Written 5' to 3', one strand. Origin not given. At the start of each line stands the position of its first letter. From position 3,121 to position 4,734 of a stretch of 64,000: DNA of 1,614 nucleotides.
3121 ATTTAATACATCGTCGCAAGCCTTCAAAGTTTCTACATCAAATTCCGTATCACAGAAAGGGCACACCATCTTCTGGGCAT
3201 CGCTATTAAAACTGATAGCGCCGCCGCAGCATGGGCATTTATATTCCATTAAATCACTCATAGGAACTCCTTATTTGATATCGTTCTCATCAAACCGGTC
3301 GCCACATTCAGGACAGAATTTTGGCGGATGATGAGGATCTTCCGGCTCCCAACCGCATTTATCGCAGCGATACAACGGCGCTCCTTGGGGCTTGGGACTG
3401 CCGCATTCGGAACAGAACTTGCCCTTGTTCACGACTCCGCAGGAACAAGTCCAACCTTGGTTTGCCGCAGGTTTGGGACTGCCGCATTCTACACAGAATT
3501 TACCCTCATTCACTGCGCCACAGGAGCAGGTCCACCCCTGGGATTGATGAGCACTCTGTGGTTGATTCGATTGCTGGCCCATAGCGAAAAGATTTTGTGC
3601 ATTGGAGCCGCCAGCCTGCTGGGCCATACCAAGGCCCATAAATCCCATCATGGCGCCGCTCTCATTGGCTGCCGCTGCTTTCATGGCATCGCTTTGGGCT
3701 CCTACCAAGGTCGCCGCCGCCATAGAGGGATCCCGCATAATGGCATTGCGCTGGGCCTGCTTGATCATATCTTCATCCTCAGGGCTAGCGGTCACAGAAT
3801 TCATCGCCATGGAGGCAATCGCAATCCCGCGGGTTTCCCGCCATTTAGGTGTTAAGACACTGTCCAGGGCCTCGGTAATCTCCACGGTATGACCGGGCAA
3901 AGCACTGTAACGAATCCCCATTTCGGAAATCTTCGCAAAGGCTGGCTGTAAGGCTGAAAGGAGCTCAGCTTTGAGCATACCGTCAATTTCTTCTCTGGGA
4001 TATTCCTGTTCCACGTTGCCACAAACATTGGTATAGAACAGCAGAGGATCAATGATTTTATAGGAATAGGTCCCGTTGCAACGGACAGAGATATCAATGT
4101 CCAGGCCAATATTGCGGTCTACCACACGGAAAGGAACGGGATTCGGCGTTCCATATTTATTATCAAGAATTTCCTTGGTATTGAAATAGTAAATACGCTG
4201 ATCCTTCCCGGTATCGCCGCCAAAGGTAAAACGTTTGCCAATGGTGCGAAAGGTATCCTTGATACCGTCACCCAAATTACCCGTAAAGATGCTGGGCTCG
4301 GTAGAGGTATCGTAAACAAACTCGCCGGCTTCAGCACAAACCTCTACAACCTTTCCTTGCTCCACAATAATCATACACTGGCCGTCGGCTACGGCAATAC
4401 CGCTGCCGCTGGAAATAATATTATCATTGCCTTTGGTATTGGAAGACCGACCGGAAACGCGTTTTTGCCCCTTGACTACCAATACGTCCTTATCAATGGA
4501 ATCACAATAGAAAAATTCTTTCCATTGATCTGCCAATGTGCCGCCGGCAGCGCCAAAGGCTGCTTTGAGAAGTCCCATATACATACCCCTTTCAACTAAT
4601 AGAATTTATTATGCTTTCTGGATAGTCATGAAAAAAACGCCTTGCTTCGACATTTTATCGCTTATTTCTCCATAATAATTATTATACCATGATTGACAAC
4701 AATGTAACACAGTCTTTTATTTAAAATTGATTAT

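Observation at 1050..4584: ydjGHI-like SPFH / zinc-ribbon / TPM operon without pspA, rearranged and fused to an MGMT-domain gene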

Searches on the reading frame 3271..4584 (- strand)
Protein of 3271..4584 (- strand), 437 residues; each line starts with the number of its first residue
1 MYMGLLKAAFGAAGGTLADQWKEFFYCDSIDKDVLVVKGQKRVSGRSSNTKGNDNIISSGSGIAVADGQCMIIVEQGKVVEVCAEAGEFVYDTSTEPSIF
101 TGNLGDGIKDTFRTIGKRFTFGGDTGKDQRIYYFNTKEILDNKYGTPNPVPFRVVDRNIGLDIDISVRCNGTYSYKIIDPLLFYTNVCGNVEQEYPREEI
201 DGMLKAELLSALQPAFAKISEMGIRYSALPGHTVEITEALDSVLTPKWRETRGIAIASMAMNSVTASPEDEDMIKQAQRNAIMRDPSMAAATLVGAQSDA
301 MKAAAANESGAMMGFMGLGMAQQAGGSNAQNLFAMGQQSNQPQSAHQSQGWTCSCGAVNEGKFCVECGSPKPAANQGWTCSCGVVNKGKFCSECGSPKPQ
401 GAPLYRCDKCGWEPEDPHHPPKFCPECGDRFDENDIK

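Call 3: search_protein_families(library=pfam, proteins=[window:3271-4584:-], max_evalue=0.01)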
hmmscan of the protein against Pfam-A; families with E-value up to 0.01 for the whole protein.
window:3271-4584:- (437 aa): 1 family
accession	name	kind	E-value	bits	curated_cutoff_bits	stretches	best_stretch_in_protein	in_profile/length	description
PF13421.11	Band_7_1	-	3.7e-18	66.4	24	1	54-278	8-207/211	SPFH domain-Band 7 family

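Call 4: search_protein_families(library=ncbifam, proteins=[window:3271-4584:-], max_evalue=0.01)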
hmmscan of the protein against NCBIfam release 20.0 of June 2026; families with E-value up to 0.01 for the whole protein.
window:3271-4584:- (437 aa): 0 families

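Call 8: find_homologous_proteins(query=window:3271-4578:-, max_evalue=0.00001)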
Query window:3271-4578:- (435 aa): 8000 proteins with E <= 0.00001 among 8000 candidates; the best 120 are listed.
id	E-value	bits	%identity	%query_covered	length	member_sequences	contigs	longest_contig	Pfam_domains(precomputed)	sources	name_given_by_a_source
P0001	0.0e+0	1015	100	100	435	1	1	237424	PF13421.12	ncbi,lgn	-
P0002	0.0e+0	1010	100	100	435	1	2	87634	PF13421.12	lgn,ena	-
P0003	5.0e-250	848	75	100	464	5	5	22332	PF13421.12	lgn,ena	-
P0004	7.7e-250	847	75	100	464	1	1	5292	PF13421.12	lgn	-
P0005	9.1e-250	847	75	100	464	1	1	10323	PF13421.12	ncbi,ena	-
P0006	9.8e-250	847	74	100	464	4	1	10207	PF13421.12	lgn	-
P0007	3.2e-247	839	72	100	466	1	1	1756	PF13421.12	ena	-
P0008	1.5e-246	837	72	100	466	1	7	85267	PF13421.12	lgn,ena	-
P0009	1.6e-246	836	72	100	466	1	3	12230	PF13421.12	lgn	-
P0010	1.7e-246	836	72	100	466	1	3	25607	PF13421.12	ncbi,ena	-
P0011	1.9e-246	836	71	100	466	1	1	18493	PF13421.12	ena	-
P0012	4.5e-246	835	71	100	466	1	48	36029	PF13421.12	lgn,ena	-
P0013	9.6e-246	834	71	100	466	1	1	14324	PF13421.12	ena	-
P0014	1.2e-245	834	71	100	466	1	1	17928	PF13421.12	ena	-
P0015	1.5e-245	833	71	100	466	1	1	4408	PF13421.12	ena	-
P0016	2.6e-245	832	71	100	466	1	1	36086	PF13421.12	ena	-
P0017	4.0e-245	832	71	100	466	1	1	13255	PF13421.12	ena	-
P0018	4.4e-245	832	71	100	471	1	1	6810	PF13421.12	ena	-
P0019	9.5e-245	831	72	100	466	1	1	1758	PF13421.12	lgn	-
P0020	2.0e-244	830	69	100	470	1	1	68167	PF13421.12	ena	-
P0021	1.7e-242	823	70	100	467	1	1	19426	PF13421.12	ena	-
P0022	6.6e-242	821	69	100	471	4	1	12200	PF13421.12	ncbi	-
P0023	6.6e-242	821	71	100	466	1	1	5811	PF13421.12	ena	-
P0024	1.8e-241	820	71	100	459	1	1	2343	PF13421.12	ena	-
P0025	2.3e-241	819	70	100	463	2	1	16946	PF13421.12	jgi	-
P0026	3.9e-241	819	77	100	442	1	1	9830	PF13421.12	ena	-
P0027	4.1e-241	819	71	100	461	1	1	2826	PF13421.12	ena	-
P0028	7.0e-241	818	70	100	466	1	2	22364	PF13421.12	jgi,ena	-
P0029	1.5e-240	817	69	100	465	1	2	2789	PF01145.32,PF13421.12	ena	-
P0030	5.4e-240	815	73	100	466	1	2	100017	PF13421.12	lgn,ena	-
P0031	2.4e-239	813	69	100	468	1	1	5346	PF13421.12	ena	-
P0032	3.1e-239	812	68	100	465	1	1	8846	PF13421.12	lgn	-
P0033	3.5e-239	812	68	100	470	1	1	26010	PF13421.12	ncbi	ncbi:MAG: SPFH domain-containing protein [Ruminococcus sp.]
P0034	4.4e-239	812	69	100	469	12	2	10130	PF01145.32,PF13421.12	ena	-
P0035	4.9e-239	812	71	100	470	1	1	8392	PF13421.12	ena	-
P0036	6.7e-239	811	72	100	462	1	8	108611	PF13421.12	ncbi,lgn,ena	-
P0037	7.5e-239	811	69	100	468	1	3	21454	PF13421.12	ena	-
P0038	1.4e-238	810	69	100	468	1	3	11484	PF13421.12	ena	-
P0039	1.5e-238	810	71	100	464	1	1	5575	PF01145.32,PF13421.12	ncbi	ncbi:MAG: SPFH domain-containing protein [Faecousia sp.]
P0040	1.6e-238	810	69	100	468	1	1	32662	PF13421.12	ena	-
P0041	3.0e-238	809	70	100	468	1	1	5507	PF01145.32,PF13421.12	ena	-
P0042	3.4e-238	809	70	100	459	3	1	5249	PF13421.12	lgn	-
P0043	3.8e-238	809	69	100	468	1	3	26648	PF13421.12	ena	-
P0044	4.6e-238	809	76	100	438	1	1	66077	PF13421.12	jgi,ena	-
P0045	6.9e-238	808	70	100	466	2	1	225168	PF13421.12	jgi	-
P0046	1.8e-237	807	76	100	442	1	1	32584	PF13421.12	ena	-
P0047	1.9e-237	807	69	100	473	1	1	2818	PF13421.12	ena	-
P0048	3.2e-237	806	69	100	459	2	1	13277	PF13421.12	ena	-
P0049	7.2e-237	805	77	100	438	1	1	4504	PF13421.12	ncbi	-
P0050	7.3e-237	805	76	100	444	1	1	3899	PF13421.12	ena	-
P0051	1.2e-236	804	71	100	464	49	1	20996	PF13421.12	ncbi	-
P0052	2.3e-236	803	70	100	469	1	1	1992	PF13421.12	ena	-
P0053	2.9e-236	803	69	100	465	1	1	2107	PF13421.12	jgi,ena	-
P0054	2.9e-236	803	71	100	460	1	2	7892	PF13421.12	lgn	-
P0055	3.0e-236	803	70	100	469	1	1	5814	PF13421.12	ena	-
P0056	4.1e-236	802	69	100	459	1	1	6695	PF13421.12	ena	-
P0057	4.5e-236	802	69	100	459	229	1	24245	PF13421.12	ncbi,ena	-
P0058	4.8e-236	802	69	100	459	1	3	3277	PF13421.12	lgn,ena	-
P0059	5.2e-236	802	71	100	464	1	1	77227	PF13421.12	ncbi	-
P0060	5.6e-236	802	77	100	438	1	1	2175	PF13421.12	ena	-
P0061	7.7e-236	801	69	100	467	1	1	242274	PF13421.12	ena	-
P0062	8.8e-236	801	71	100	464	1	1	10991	PF13421.12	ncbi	-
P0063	1.1e-235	801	69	100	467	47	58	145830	PF13421.12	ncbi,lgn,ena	-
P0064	1.3e-235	801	71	100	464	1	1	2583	PF13421.12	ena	-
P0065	1.9e-235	800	68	100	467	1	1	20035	PF01145.32,PF13421.12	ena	-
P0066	2.3e-235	800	70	100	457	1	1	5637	PF13421.12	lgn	-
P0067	2.7e-235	799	75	100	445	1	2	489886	PF13421.12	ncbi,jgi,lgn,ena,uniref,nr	ncbi:SPFH domain-band 7 family protein [Peptoanaerobacter stomatis]|jgi:hypothetical protein|uniref:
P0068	3.2e-235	799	70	100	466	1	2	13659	PF01145.32,PF13421.12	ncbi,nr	ncbi:MAG: SPFH domain-containing protein [Faecousia sp.]|nr:SPFH domain-containing protein [Bacillot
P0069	3.3e-235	799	76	100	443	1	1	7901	PF13421.12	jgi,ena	-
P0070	3.6e-235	799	68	100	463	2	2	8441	PF13421.12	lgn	-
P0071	4.2e-235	799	71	100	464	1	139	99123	PF13421.12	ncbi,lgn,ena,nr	ncbi:MAG: SPFH domain-containing protein [Schaedlerella sp.]|nr:SPFH domain-containing protein [Lach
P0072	4.9e-235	799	70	100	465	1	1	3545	PF01145.32,PF13421.12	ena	-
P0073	6.6e-235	798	69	100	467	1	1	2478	PF13421.12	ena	-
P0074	8.8e-235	798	70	100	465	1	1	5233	PF01145.32,PF13421.12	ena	-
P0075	9.4e-235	798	71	100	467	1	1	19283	PF01145.32,PF13421.12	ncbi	ncbi:MAG: SPFH domain-containing protein [Faecousia sp.]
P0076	9.9e-235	798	70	100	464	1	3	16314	PF13421.12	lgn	-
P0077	1.0e-234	798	70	100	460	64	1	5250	PF13421.12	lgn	-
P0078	1.1e-234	797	75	100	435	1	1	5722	PF13421.12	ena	-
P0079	1.1e-234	797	70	100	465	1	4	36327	PF01145.32,PF13421.12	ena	-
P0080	1.2e-234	797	70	100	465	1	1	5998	PF01145.32,PF13421.12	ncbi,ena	-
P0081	1.2e-234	797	70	100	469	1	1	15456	PF13421.12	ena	-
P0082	1.2e-234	797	77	100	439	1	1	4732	PF13421.12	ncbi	-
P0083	1.2e-234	797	70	100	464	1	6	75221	PF13421.12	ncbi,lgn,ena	-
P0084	1.5e-234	797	70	100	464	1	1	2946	PF13421.12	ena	-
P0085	1.6e-234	797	70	100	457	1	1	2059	PF13421.12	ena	-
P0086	1.6e-234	797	76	100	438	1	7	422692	PF13421.12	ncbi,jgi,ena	jgi:membrane protease subunit (stomatin/prohibitin family)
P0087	2.0e-234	797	69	100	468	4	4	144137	PF13421.12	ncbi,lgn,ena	-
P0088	2.0e-234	797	70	100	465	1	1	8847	PF01145.32,PF13421.12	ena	-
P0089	2.2e-234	796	69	100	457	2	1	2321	PF13421.12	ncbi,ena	-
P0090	2.4e-234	796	70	100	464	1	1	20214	PF13421.12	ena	-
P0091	2.6e-234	796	69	100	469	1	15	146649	PF13421.12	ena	-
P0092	2.6e-234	796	69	100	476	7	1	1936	PF13421.12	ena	-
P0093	2.8e-234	796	70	100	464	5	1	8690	PF13421.12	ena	-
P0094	2.9e-234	796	70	100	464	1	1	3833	PF13421.12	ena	-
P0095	2.9e-234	796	70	100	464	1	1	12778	PF13421.12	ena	-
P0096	3.5e-234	796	70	100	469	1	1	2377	PF13421.12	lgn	-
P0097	3.7e-234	796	77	100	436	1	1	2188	PF13421.12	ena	-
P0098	4.5e-234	795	70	100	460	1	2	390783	PF13421.12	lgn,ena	-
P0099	4.5e-234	795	69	100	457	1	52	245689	PF13421.12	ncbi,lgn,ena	-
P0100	5.5e-234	795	75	100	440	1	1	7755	PF13421.12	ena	-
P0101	5.7e-234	795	70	100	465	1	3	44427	PF01145.32,PF13421.12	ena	-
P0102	6.1e-234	795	68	100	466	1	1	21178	PF01145.32,PF13421.12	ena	-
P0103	7.3e-234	795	75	100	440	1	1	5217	PF13421.12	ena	-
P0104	7.5e-234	795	70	100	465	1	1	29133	PF01145.32,PF13421.12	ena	-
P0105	1.2e-233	794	69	100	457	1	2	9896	PF13421.12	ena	-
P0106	1.3e-233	794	69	100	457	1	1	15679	PF13421.12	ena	-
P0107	1.4e-233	794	69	100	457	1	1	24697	PF13421.12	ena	-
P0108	1.5e-233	794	68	100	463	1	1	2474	PF13421.12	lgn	-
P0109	1.5e-233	794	76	100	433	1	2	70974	PF13421.12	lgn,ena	-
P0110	2.6e-233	793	76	100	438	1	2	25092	PF13421.12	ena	-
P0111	2.9e-233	793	75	100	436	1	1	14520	PF13421.12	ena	-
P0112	3.0e-233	793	69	100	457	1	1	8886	PF13421.12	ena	-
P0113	3.9e-233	792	69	100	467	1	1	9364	PF13421.12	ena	-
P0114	4.0e-233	792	69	100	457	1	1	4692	PF13421.12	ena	-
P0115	5.6e-233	792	75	100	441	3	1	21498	PF13421.12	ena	-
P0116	5.9e-233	792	69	100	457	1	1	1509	PF13421.12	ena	-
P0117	6.5e-233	792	68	100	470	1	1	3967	PF13421.12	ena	-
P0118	6.5e-233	792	76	100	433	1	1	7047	PF13421.12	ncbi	-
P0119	6.8e-233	792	76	100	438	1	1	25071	PF13421.12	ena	-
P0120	7.4e-233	791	69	100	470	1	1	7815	PF13421.12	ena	-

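Call 12: find_encoding_contigs(protein=P0001, flank=8000, max_places=3)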
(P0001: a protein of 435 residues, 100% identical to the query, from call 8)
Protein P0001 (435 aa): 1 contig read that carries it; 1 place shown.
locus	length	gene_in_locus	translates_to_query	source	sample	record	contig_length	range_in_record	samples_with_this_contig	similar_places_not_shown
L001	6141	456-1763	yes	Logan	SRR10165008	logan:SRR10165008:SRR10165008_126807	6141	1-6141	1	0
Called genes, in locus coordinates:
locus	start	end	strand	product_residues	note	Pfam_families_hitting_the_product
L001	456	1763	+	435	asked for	PF13421:Band_7_1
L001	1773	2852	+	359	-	-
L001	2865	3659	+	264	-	PF04536:TPM_phosphatase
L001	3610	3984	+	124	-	PF01035:DNA_binding_1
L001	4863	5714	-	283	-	-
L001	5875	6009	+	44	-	-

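Call 13: find_encoding_contigs(protein=P0067, flank=8000, max_places=3)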
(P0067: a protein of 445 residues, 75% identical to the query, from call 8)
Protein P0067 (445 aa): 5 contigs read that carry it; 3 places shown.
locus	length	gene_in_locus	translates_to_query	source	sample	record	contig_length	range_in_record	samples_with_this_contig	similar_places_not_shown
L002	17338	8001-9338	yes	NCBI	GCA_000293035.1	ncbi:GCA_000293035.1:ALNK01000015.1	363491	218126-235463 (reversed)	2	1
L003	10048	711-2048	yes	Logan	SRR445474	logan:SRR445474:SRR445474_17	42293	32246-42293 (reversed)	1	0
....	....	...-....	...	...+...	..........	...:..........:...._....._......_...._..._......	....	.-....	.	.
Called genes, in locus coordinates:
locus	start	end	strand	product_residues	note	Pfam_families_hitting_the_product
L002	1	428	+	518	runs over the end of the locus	PF03023:MurJ, PF13440:Polysacc_synt_3, PF01943:Polysacc_synt (weak), PF01554:MatE (weak)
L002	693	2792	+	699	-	PF18949:DUF5693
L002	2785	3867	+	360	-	PF04230:PS_pyruv_trans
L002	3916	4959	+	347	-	PF01757:Acyl_transf_3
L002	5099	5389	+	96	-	PF01250:Ribosomal_S6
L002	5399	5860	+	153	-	PF00436:SSB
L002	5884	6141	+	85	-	PF01084:Ribosomal_S18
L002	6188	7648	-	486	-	-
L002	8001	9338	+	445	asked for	PF13421:Band_7_1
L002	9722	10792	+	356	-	-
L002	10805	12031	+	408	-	PF04536:TPM_phosphatase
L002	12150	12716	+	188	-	-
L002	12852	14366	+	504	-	-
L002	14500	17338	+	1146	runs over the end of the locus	PF00289:Biotin_carb_N, PF02222:ATP-grasp, PF02786:CPSase_L_D2, PF07478:Dala_Dala_lig_C, PF02785:Biotin_carb_C, PF00682:HMGL-like, PF02436:PYC_OADA, PF00364:Biotin_lipoyl, +2 more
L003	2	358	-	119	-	?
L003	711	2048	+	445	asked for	PF13421:Band_7_1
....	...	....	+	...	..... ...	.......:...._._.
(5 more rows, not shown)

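Call 14: find_related_loci(query=window:3271-4578:-, collection=genome_contigs, flank=7000)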
Query window:3271-4578:- (435 aa) in genome_contigs; peptide patterns used: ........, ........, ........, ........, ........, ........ (x = any residue, [..] = any of these).
600 stretches matched a pattern (row limit reached: there are more); 595 encode a relative of the query (tblastn E <= 1e-3); the best 80 are kept; 80 distinct loci.
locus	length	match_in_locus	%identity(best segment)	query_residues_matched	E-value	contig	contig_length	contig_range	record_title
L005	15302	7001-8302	74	1-435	0e+0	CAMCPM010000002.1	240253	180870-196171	MAG: uncultured Clostridia bacterium isolate SRR17382095_bin.20_metaWRAP_v1.3_MAG genome assembly, contig: ERZ10544663.1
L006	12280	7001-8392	71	1-435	0e+0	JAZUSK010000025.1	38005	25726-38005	MAG: Acutalibacteraceae bacterium isolate T1900044846_TS20190312.MAGScoT_cleanbin_000015 SGB_2976_k141_1856391, whole ge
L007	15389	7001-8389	70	1-435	0e+0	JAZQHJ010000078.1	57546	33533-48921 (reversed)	MAG: Eubacteriales bacterium isolate T1900044627_TS20190093.MAGScoT_cleanbin_000083 SGB_965_k141_1781563, whole genome s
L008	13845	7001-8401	70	1-433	0e+0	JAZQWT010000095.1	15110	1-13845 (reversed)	MAG: Acutalibacteraceae bacterium isolate T1900045165_TC20190159.MAGScoT_cleanbin_000006 SGB_5117_k141_2335536, whole ge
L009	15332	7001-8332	70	1-435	0e+0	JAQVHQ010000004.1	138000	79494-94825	MAG: Lachnospiraceae bacterium isolate STE_209 NODE_153_length_138000_cov_37.500004_Sandtown_E, whole genome shotgun seq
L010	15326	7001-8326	70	1-435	0e+0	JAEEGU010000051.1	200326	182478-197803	MAG: Bacillota bacterium isolate Tb.RUG.106 k141_2348878_flag=0_multi=24.0014_len=200326, whole genome shotgun sequence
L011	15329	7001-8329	71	1-435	0e+0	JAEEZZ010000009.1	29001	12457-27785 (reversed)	MAG: Oscillospiraceae bacterium isolate Tb.RUG.97 k141_715997_flag=0_multi=97.4922_len=29001, whole genome shotgun seque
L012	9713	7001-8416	69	1-435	0e+0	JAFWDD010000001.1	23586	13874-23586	MAG: Bacillota bacterium isolate RGIG5631 Sheep_Duodenum-3__c8595, whole genome shotgun sequence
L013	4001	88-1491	68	1-435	0e+0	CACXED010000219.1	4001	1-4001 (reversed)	MAG: uncultured Ruminococcus sp. isolate RUG11171 genome assembly, contig: RUG11171_asm_219, whole genome shotgun sequen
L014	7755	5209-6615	69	1-435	0e+0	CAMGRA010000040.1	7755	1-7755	MAG: uncultured Clostridia bacterium isolate SRR11551378_bin.17_metaWRAP_v1.3_MAG genome assembly, contig: ERZ11474009.6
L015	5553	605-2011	70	1-435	0e+0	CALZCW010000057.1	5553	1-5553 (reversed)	MAG: uncultured Clostridia bacterium isolate SRR14474050_bin.21_metaWRAP_v1.3_MAG genome assembly, contig: ERZ9423997.59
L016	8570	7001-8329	69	1-435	0e+0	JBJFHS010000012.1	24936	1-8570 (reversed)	MAG: Eubacteriales bacterium isolate PUUB42_bin.021 NODE_1072_length_24936_cov_5.895503, whole genome shotgun sequence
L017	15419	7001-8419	66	1-435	0e+0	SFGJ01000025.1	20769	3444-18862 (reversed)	MAG: Clostridiales bacterium isolate W0P5.003 Contig865, whole genome shotgun sequence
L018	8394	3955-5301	70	1-435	0e+0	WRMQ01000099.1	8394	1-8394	MAG: Oscillospiraceae bacterium isolate Th196P3bin85 Ga0099364_10020438, whole genome shotgun sequence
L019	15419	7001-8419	67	1-433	0e+0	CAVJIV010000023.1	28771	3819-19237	bacterium isolate G02627-L1_cleanbin_000004 genome assembly, contig: Spades_G02627-L1_contig_446, whole genome shotgun s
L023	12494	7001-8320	68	1-435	0e+0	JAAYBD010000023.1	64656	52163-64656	MAG: Clostridiales bacterium isolate AS06rmzACSIP_241 228006_AS06, whole genome shotgun sequence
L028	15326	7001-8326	72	1-434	0e+0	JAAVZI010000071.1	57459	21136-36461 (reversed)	MAG: Lachnospiraceae bacterium isolate ABMPRH_301_1 k141_1270771, whole genome shotgun sequence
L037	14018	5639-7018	67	1-435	0e+0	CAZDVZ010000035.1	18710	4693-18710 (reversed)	MAG TPA_asm: uncultured Oscillospiraceae bacterium isolate SRP315200_co1_811 genome assembly, contig: NODE_5548_length_1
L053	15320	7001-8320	68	1-434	0e+0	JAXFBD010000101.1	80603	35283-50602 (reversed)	MAG: Blautia sp. isolate SUG2666 k141_2095113, whole genome shotgun sequence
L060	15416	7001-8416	62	1-434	0e+0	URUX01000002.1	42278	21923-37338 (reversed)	uncultured Clostridium sp. isolate UMGS1370 genome assembly, contig: NODE_496_length_42278_cov_3.677616, whole genome sh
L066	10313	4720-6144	64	1-434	0e+0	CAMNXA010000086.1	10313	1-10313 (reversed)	MAG: uncultured Lachnospiraceae bacterium isolate SRR19792994_bin.15_metawrap_v1.3_MAG genome assembly, contig: ERZ12290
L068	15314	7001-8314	65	1-435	0e+0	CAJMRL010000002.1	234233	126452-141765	TPA_asm: uncultured bacterium isolate ERR260181-bin.21 genome assembly, contig: NODE_21_length_234233_cov_23.640244, who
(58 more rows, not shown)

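Call 21: search_protein_families(library=pfam, alignment_id=A1, max_evalue=0.00001)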
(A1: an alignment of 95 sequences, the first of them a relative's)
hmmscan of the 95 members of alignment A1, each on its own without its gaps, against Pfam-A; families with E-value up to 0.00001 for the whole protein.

A. member 1, L005:4363-6771:+ (802 aa): 3 families
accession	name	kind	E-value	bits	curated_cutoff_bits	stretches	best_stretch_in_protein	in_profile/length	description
PF01055.32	Glyco_hydro_31_2nd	-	1.1e-93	314.6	23.5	1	305-619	1-327/328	Glycosyl hydrolases family 31 TIM-barrel domain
PF13802.12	Gal_mutarotas_2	-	5.8e-28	98.9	27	1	79-262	2-183/184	Glycosyl hydrolase 31 N-terminal galactose mutarotase-like domain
PF21365.3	Glyco_hydro_31_3rd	-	1.5e-22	80.2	24.4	1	628-713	1-87/87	Glycosyl hydrolase family 31 C-terminal domain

B. families by the number of members that match (of 95 scanned): 88 families (the first 25 are shown)
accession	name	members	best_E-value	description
PF14471.11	DUF4428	5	4.9e-19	Domain of unknown function (DUF4428)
PF22043.2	DUF6935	3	1.3e-60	Domain of unknown function (DUF6935)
PF00072.30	Response_reg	2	2.4e-48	Response regulator receiver domain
PF02518.31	HATPase_c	2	2.6e-26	Histidine kinase-, DNA gyrase B-, and HSP90-like ATPase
PF00512.31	HisKA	2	1.2e-17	His Kinase A (phospho-acceptor) domain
PF13248.11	Zn_ribbon_3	2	1.5e-09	zinc-ribbon domain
PF07517.20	SecA_DEAD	1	4.3e-131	SecA DEAD-like domain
PF09334.17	tRNA-synt_1g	1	1.3e-109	tRNA synthetases class I (M)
PF01055.32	Glyco_hydro_31_2nd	1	1.1e-93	Glycosyl hydrolases family 31 TIM-barrel domain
PF21090.3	P-loop_SecA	1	1.9e-92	SecA P-loop domain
PF02342.23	TerD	1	1.1e-88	TerD domain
PF01987.23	AIM24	1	7e-74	Mitochondrial biogenesis AIM24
PF00682.25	HMGL-like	1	3e-72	HMGL-like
PF02690.20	Na_Pi_cotrans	1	1.4e-64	Na+/Pi-cotransporter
PF00152.25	tRNA-synt_2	1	7.2e-64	tRNA synthetases class II (D, K and N)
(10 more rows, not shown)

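Call 22: search_protein_families(library=pfam, alignment_id=A2, max_evalue=0.00001)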
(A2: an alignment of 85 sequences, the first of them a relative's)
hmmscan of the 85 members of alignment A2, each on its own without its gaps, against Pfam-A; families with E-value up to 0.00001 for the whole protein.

A. member 1, L052:1225-3498:+ (757 aa): 7 families
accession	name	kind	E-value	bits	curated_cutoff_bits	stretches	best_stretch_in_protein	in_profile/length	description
PF00580.27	UvrD-helicase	-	1.7e-94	317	23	1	26-290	1-271/271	UvrD/REP helicase N-terminal domain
PF13361.12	UvrD_C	-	4.1e-81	273.5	25.6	1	295-632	1-349/350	UvrD-like helicase C-terminal domain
PF13245.12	AAA_19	-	3e-23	82.9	25.1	1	30-275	1-134/134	AAA domain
PF21196.3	PcrA_UvrD_tudor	-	2.8e-11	43.5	23.9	1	709-756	1-48/48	PcrA/UvrD tudor domain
PF13538.12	UvrD_C_2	-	3.2e-11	43.4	27.4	1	570-629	2-52/52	UvrD-like helicase C-terminal domain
PF01443.25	Viral_helicase1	-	3.9e-09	37.1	21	0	519-628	131-226/228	Viral superfamily 1 RNA helicase core domain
PF13604.12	AAA_30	-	5.8e-08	33.1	27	0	26-90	2-66/191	AAA domain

B. families by the number of members that match (of 85 scanned): 93 families (the first 25 are shown)
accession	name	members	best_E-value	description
PF00580.27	UvrD-helicase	3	2e-97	UvrD/REP helicase N-terminal domain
PF13361.12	UvrD_C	3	2.4e-81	UvrD-like helicase C-terminal domain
PF00005.33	ABC_tran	3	7.7e-51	ABC transporter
PF13245.12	AAA_19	3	1.8e-24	AAA domain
PF18692.7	DUF5640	3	1.9e-16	Family of unknown function (DUF5640)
PF21196.3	PcrA_UvrD_tudor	3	2.8e-11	PcrA/UvrD tudor domain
PF13538.12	UvrD_C_2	3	3.2e-11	UvrD-like helicase C-terminal domain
PF01443.25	Viral_helicase1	3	3.9e-09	Viral superfamily 1 RNA helicase core domain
PF10388.15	YkuI_C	2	5.1e-59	EAL-domain associated signalling protein domain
PF02659.21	Mntp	2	1.2e-55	Putative manganese efflux pump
PF01554.23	MatE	2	1.6e-47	MatE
PF00664.28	ABC_membrane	2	1.9e-41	ABC transporter transmembrane region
PF04241.20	DUF423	2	1.4e-31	Protein of unknown function (DUF423)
PF00563.25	EAL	2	1e-21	EAL domain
PF13279.12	4HBT_2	2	6.4e-17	Thioesterase-like superfamily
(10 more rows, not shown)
